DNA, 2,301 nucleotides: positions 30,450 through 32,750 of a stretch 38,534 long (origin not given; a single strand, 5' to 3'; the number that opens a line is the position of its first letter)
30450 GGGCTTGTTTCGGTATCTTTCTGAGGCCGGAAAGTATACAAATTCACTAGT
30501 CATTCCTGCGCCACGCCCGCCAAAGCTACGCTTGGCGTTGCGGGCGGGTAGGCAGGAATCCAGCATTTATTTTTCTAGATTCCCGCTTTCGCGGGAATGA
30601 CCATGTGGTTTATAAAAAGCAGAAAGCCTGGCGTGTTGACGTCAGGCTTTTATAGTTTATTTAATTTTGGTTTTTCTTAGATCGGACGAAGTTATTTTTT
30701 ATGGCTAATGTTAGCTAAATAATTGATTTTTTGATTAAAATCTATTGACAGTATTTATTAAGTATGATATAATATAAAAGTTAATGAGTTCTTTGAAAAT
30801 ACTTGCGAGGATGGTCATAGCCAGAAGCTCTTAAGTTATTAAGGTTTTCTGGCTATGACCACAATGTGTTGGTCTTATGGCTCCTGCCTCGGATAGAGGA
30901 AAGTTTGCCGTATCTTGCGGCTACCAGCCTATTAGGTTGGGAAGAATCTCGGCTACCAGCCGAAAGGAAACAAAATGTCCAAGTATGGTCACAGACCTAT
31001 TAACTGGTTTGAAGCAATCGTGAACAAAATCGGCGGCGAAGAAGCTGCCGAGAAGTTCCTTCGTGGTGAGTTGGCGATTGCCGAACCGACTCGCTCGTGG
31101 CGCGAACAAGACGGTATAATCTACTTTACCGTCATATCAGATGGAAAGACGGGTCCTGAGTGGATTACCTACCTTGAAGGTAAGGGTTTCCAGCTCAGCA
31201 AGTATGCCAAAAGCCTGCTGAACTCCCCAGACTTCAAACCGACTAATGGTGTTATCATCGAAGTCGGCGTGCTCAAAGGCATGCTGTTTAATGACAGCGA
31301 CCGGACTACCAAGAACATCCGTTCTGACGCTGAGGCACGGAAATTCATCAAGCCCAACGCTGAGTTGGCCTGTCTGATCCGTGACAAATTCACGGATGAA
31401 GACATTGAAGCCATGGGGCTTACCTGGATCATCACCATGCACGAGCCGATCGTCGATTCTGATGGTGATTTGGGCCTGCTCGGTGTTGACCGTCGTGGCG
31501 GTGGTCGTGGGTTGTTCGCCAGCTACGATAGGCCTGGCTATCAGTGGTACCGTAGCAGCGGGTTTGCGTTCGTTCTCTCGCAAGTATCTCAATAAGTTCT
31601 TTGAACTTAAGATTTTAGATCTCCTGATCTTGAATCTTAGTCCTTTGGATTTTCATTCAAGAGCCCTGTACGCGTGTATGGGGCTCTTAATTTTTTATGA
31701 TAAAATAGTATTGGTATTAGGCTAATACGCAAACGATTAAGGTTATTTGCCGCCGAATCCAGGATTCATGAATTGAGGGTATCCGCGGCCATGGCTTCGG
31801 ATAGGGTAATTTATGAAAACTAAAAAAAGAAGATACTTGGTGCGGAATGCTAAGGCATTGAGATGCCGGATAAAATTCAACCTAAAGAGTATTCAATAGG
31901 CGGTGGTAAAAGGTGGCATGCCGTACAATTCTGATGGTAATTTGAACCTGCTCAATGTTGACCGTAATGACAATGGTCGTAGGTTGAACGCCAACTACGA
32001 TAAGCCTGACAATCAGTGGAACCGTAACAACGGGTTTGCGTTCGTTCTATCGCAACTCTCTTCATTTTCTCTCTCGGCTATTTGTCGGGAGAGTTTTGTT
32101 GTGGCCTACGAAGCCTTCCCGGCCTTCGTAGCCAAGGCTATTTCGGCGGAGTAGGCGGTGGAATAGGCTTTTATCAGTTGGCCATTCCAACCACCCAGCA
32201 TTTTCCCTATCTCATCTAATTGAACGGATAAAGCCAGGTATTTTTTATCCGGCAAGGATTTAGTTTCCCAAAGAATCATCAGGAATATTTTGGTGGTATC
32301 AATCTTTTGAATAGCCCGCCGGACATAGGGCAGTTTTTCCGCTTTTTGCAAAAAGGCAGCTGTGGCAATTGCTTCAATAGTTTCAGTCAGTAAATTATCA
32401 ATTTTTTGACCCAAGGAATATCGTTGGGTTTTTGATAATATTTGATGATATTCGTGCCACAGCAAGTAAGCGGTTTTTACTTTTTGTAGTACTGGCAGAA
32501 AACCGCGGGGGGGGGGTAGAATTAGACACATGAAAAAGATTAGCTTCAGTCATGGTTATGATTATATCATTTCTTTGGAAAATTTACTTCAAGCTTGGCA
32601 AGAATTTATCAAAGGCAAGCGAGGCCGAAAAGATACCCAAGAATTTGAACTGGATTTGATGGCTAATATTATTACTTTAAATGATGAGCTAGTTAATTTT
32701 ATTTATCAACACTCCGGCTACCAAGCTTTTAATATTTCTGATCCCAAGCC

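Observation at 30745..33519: Complete diversity-generating retroelement: 131-nt TR/VR pair with 23 adenine-only substitutions, an Avd-like gene and a DGR-type RT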

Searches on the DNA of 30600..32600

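Call 24: search_rna_families(source=window, start=30600, end=32600, threshold=evalue, max_evalue=10)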
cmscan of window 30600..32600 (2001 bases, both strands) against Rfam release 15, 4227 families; matches with E-value up to 10: 10.
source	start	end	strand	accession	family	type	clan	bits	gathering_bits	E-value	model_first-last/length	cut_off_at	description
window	30812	30861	+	RF04172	MIR8675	Gene; miRNA;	-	22.6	90.8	0.29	23-74/95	no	MIR8675 microRNA precursor family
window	30624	30725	-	RF02730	JA02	Gene; sRNA;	-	21.3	49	6.9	1-116/116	no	Aggregatibacter sRNA JA02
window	30811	30862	+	RF03728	MIR1511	Gene; miRNA;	-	20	100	1.4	1-85/85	no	MIR1511 microRNA precursor family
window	30850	30931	+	RF01420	snoR113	Gene; snRNA; snoRNA; CD-box;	-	19.7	47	0.46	1-103/103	no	Small nucleolar RNA snoR113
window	30621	30715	-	RF04184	BTnc060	Gene; sRNA;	-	19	228.9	5.4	1-213/213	no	Bacteroides sRNA BTnc060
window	32257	32313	+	RF01341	CRISPR-DR30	Gene; CRISPR;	-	16.4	50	9.4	1-38/38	no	CRISPR RNA direct repeat element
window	30812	30863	+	RF04127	MIR8007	Gene; miRNA;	-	15.8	195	6.3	1-226/226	no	MIR8007 microRNA precursor family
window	30611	30706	+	RF00558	L20_leader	Cis-reg; leader;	-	15.6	58.7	9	1-127/127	no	Ribosomal protein L20 leader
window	32353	32469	+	RF00452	MIR172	Gene; miRNA;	-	15.3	70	7.6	1-114/114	no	mir-172 microRNA precursor family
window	30775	30876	+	RF01222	sn2417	Gene; snRNA; snoRNA; CD-box;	-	15.2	80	6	1-123/123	no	Small nucleolar RNA sn2417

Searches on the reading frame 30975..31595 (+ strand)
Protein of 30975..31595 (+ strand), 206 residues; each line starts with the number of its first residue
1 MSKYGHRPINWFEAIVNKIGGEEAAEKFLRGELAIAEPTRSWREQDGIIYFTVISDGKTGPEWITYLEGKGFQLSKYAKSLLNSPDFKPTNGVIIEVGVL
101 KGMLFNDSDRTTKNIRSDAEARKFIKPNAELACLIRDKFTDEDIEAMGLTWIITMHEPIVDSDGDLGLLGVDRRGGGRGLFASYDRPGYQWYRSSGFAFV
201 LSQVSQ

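Call 4: search_protein_families(library=pfam, proteins=[window:30975-31595:+], max_evalue=1)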
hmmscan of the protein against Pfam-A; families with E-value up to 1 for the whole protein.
window:30975-31595:+ (206 aa): 0 families

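Call 5: search_protein_families(library=ncbifam, proteins=[window:30975-31595:+], max_evalue=1)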
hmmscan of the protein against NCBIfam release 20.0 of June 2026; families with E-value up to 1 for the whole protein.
window:30975-31595:+ (206 aa): 0 families

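Call 7: find_homologous_proteins(query=window:30975-31592:+, max_evalue=0.001)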
Query window:30975-31592:+ (206 aa): 1113 proteins with E <= 0.001 among 1274 candidates; the best 120 are listed.
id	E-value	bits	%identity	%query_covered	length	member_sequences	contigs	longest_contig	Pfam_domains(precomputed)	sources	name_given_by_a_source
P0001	8.4e-136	468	100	100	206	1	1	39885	-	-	-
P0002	1.2e-111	389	85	100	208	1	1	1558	-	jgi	jgi:hypothetical protein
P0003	1.4e-108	379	84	100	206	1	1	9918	-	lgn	-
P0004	7.0e-92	325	71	99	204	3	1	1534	-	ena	-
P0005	7.7e-89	315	69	100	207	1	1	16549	-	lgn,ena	-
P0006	1.7e-87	310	68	100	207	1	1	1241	-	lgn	-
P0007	2.6e-87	310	68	100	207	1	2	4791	-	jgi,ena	-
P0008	3.5e-87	309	68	100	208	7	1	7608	-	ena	-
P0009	7.7e-87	308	66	99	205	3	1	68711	-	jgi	-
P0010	5.5e-85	302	67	99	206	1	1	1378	-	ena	-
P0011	1.2e-84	301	66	100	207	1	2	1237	-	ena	-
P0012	1.3e-84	301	67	100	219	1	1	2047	-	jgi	jgi:hypothetical protein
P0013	1.8e-84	301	66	100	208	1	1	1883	-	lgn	-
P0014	1.8e-83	297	67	100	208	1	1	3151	-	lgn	-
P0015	1.8e-83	297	66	100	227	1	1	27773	-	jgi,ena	-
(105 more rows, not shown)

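Call 15: find_related_loci(query=A1, collection=genome_contigs, flank=5000)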
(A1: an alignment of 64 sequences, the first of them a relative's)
Query A1 (206 aa) in genome_contigs; peptide patterns used: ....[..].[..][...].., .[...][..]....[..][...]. (x = any residue, [..] = any of these).
265 stretches matched a pattern; 259 encode a relative of the query (tblastn E <= 1e-3); the best 80 are kept; 80 distinct loci.
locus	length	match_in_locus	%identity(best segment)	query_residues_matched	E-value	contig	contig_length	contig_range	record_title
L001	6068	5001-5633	64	1-206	2e-87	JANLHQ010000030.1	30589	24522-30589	MAG: Candidatus Azambacteria bacterium isolate P6-21 k99_19505, whole genome shotgun sequence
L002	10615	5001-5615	64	1-205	6e-86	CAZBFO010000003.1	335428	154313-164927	MAG TPA_asm: uncultured Gammaproteobacteria bacterium isolate binchicken_co185_196 genome assembly, contig: NODE_31_leng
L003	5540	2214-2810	65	1-199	2e-83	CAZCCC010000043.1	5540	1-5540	MAG TPA_asm: uncultured Gammaproteobacteria bacterium isolate SRP241326_co3_326 genome assembly, contig: NODE_16002_leng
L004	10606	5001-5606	63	3-204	8e-83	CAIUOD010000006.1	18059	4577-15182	Candidatus Adlerbacteria bacterium isolate MJ-time_bin-4889 genome assembly, contig: bin-4889:06/41, whole genome shotgu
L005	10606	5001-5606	62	2-204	1e-82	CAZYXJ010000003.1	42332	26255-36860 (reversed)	MAG TPA_asm: uncultured Candidatus Saccharibacteria bacterium isolate SRP292972_co1_35 genome assembly, contig: NODE_519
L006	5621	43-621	65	12-204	3e-82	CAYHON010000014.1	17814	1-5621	MAG TPA_asm: uncultured Candidatus Saccharibacteria bacterium isolate ERP119705_co14_178 genome assembly, contig: NODE_3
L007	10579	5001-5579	65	12-204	4e-82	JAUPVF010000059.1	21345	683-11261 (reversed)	MAG: Patescibacteria group bacterium isolate erpe_2018_sw_27hr_WHONDRS-SW48-000094_B_bin.11 scaffold_733325, whole genom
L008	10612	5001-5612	62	1-204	2e-82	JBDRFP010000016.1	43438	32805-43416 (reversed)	MAG: bacterium isolate MEGAHIT-group-1.379 k141_13536448, whole genome shotgun sequence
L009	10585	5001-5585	64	12-206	5e-82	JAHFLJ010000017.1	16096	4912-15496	MAG: Candidatus Liptonbacteria bacterium isolate nzgw430 NODE_1165_length_16097_cov_4.591825, whole genome shotgun seque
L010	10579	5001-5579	66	13-205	8e-82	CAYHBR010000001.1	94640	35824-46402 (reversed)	MAG TPA_asm: uncultured Candidatus Saccharibacteria bacterium isolate ERP119702_co2_74 genome assembly, contig: NODE_54_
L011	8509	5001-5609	61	2-204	1e-81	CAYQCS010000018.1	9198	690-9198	MAG TPA_asm: uncultured Candidatus Saccharibacteria bacterium isolate SRP135725_co1_650 genome assembly, contig: NODE_10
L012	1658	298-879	64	12-205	1e-85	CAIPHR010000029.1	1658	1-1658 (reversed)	uncultured bacterium isolate MJ-2014_bin-1666 genome assembly, contig: bin-1666:29/95, whole genome shotgun sequence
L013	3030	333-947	62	1-205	4e-82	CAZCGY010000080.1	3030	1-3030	MAG TPA_asm: uncultured Gammaproteobacteria bacterium isolate binchicken_co110_887 genome assembly, contig: NODE_74902_l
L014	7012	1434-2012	65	12-204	5e-81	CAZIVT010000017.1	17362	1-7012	MAG TPA_asm: uncultured Candidatus Saccharibacteria bacterium isolate SRP300315_co1_71 genome assembly, contig: NODE_150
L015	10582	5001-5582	63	12-205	6e-81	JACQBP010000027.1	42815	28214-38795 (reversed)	MAG: Candidatus Liptonbacteria bacterium isolate NC_groundwater_945_Pr1_S-0.2um_45_49 Montesol18-Sp2_coassembly_scaffold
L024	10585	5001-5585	63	12-206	9e-79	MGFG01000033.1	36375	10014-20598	MAG: Candidatus Uhrbacteria bacterium RIFOXYC2_FULL_47_19 rifoxyc2_full_scaffold_787, whole genome shotgun sequence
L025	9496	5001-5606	61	3-204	9e-79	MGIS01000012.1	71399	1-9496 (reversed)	MAG: Candidatus Wolfebacteria bacterium RIFCSPLOWO2_01_FULL_47_17b rifcsplowo2_01_scaffold_3565, whole genome shotgun se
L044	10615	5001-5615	56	1-205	6e-76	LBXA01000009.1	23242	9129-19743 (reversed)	MAG: Candidatus Moranbacteria bacterium GW2011_GWA2_39_41 UT50_C0009, whole genome shotgun sequence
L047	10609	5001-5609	59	3-204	1e-75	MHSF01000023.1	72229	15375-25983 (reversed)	MAG: Candidatus Taylorbacteria bacterium RIFCSPLOWO2_02_FULL_44_35 rifcsplowo2_02_scaffold_5113, whole genome shotgun se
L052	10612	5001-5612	60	1-204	4e-75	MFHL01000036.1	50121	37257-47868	MAG: Candidatus Giovannonibacteria bacterium RIFCSPHIGHO2_02_FULL_44_11 rifcsphigho2_02_scaffold_5433, whole genome shot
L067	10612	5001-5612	55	2-205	1e-73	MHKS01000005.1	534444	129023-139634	MAG: Candidatus Komeilibacteria bacterium RIFOXYD1_FULL_37_29 rifoxyd1_full_scaffold_8, whole genome shotgun sequence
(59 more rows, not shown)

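Call 17: predict_structure(alignment_id=A1)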
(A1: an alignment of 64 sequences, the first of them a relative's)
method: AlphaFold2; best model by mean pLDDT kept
length: 206 residues; sequences in the alignment: 64
mean_pLDDT: 90.4   pTM: 0.78
mean pLDDT of the five models: 90.4, 89.2, 80.0, 79.1, 78.7
residues with pLDDT >= 90: 147; 70-90: 50; 50-70: 9; < 50: 0
segments of 3 or more residues with pLDDT < 50: none
pLDDT, mean of each block of 10 residues (from residue 1): 79 88 94 79 94 96 96 92 92 96 93 96 95 95 92 91 84 76 87 95 86
secondary structure, 60 per line:
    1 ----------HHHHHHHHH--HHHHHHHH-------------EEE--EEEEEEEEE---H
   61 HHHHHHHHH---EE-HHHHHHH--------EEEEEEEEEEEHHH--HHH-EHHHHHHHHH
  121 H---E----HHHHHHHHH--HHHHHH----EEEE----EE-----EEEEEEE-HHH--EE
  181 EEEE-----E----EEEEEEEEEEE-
elements in order: H11-19 H22-29 E43-45 E48-56 H60-69 H76-82 E91-101 H112-121 H130-138 H141-146 E151-154 E166-172 E179-184 E195-205

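Call 21: fold_search(model_id=the predicted structure, library=pdb)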
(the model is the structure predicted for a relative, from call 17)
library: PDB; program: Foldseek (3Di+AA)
matches with E <= 10: 572; with E <= 0.001: 0
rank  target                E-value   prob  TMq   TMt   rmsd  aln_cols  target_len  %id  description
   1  1jwi_B                8.2e-02  0.05  0.12  0.17  15.7       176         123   15  Crystal Structure of Bitiscetin, a von Willeband Factor-dependent Platelet Aggregation Inducer. (released 2001-11-28)
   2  1c3a_A                8.8e-02  0.11  0.19  0.26  16.0       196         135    9  CRYSTAL STRUCTURE OF FLAVOCETIN-A FROM THE HABU SNAKE VENOM, A NOVEL CYCLIC TETRAMER OF C-TYPE LECTIN-LIKE HETERODIMER (released 2000-03-06)
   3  7yoy_C                1.1e-01  0.10  0.19  0.25  16.0       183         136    6  Cryo-EM structure of EBV gHgL-gp42 in complex with mAbs 3E8 and 5E3 (localized refinement) (released 2024-01-31)
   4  4yli_D                1.4e-01  0.10  0.17  0.21  13.4       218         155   11  CL-K1 trimer (released 2015-04-08)
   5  1fvu_A                1.4e-01  0.08  0.16  0.23  14.2       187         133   10  CRYSTAL STRUCTURE OF BOTROCETIN (released 2001-02-14)
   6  1uos_B                1.5e-01  0.11  0.19  0.27  13.9       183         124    9  The Crystal Structure of the Snake Venom Toxin Convulxin (released 2003-10-14)
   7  1v4l_A                1.6e-01  0.09  0.19  0.26  15.0       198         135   10  Crystal structure of a platelet agglutination factor isolated from the venom of Taiwan habu (Trimeresurus mucrosquamat (released 2003-12-02)
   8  4yli_E                1.7e-01  0.09  0.16  0.21  13.4       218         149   10  CL-K1 trimer (released 2015-04-08)
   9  3bx4_C                1.7e-01  0.08  0.17  0.24  15.3       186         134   11  Crystal structure of the snake venom toxin aggretin (released 2008-08-26)
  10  4yli_C                1.8e-01  0.10  0.18  0.23  14.2       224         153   10  CL-K1 trimer (released 2015-04-08)
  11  1sb2_B                1.9e-01  0.05  0.14  0.18  14.9       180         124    9  High resolution Structure determination of rhodocetin (released 2005-02-01)
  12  5ao6_B                2.2e-01  0.09  0.19  0.10  14.9       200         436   12  Endo180 D1-4, trigonal form (released 2015-10-28)
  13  6tla_B                2.3e-01  0.08  0.16  0.22  13.1       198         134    9  CRYSTAL STRUCTURE OF LECTIN-LIKE OX-LDL RECEPTOR 1 (C 1 2 1) (released 2020-07-22)
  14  4ki1_H                2.3e-01  0.06  0.16  0.22  15.8       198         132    8  Primitive triclinic crystal form of the human IgE-Fc(epsilon)3-4 bound to its B cell receptor derCD23 (released 2014-03-05)
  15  8qmd_J                2.5e-01  0.11  0.23  0.33  10.8       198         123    8  Human NK cell receptor NKp80, extracellular domain (released 2025-04-02)
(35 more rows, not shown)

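Call 57: fold_search(model_id=the predicted structure, library=viral)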
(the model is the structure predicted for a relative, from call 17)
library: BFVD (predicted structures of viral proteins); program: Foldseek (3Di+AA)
matches with E <= 10: 320; with E <= 0.001: 0
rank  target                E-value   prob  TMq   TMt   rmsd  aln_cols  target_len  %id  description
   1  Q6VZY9                4.3e-02  0.12  0.18  0.20  14.6       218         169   12  CNPV008 C-type lectin-like protein [Canarypox virus]
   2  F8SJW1                5.6e-02  0.15  0.25  0.29  14.9       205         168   11  Uncharacterized protein 082 [Pseudomonas phage PhiPA3]
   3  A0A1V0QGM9            1.1e-01  0.07  0.13  0.16  17.0       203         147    9  SWPV2-ORF274 [Shearwaterpox virus]
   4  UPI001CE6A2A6         1.4e-01  0.07  0.16  0.11  16.8       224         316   13  (no name look-up for this kind of identifier)
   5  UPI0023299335         1.6e-01  0.06  0.13  0.12  16.1       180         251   14  (no name look-up for this kind of identifier)
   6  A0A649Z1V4            1.9e-01  0.08  0.15  0.21  12.1       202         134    9  (no name in the UniProt tables at hand)
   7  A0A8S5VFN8            2.3e-01  0.07  0.11  0.07  14.1       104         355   13  Replication-associated protein G2P [Inoviridae sp. ct0MH15]
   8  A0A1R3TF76            2.3e-01  0.05  0.14  0.14  15.3       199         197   10  Membrane protein UL45 [Spheniscid alphaherpesvirus 1]
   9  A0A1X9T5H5            2.5e-01  0.08  0.23  0.16  15.8       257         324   10  C-type lectin protein [Ranid herpesvirus 3]
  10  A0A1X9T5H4            2.8e-01  0.08  0.17  0.19  15.6       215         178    9  C-type lectin protein [Ranid herpesvirus 3]
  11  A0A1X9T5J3            3.0e-01  0.05  0.15  0.18  20.0       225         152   11  C-type lectin protein [Ranid herpesvirus 3]
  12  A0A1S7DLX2            3.0e-01  0.04  0.14  0.16  14.0       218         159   10  MC143 [Molluscum contagiosum virus subtype 2]
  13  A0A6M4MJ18            3.7e-01  0.06  0.23  0.08  24.2       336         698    9  ORF6 [Bearded dragon adenovirus 1]
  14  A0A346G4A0            3.9e-01  0.10  0.29  0.23  19.0       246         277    8  (no name in the UniProt tables at hand)
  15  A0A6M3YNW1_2          4.2e-01  0.08  0.12  0.04  12.5        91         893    9  Uncharacterized protein [Picornavirales sp.]
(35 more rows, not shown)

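Call 65: search_solved_structures(query=A1, max_evalue=10)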
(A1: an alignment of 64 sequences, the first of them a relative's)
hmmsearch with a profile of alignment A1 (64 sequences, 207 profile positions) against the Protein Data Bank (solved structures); distinct sequences matched with E-value up to 10: 2.
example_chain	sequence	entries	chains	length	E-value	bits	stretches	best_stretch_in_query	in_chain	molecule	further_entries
8qat_A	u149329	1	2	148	0.19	14.4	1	62-125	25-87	Protein Hook homolog 3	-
6wis_A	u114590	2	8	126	2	11.1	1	59-79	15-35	DUF411 domain-containing protein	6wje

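Call 66: search_protein_families(library=padloc, proteins=[window:30975-31595:+], max_evalue=1)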
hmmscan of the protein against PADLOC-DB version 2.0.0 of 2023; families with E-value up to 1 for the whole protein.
window:30975-31595:+ (206 aa): 0 families

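Call 67: search_protein_families(library=phrogs, proteins=[window:30975-31595:+], max_evalue=1)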
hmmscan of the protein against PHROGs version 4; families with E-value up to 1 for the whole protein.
window:30975-31595:+ (206 aa): 0 families

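Call 75: search_protein_representatives(alignment_id=A1)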
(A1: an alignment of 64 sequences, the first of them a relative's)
Query: 64 sequences, 207 profile positions. Proteins with E-value up to 0.001 (for the whole library): 2508; up to 1e-10: 1560; up to 1e-30: 782. The best 150 are listed.
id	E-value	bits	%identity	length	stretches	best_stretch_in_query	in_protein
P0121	6.4e-96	336.1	-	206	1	1-205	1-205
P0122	3.3e-89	314.2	-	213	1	19-203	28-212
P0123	2.4e-87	308.1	-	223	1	12-206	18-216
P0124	5.0e-82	290.7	-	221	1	7-204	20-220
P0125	2.4e-80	285.2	-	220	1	23-207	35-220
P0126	1.7e-79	282.5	-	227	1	34-205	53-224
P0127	2.4e-79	282.0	-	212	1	33-206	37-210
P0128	5.7e-79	280.7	-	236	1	39-205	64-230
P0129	1.1e-76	273.3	-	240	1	42-202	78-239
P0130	2.1e-76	272.4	-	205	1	2-205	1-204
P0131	3.9e-76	271.5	-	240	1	37-206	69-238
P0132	6.9e-76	270.7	-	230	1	33-201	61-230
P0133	7.7e-74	264.0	-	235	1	40-202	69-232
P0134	9.3e-74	263.7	-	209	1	40-205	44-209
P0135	1.3e-73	263.2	-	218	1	23-206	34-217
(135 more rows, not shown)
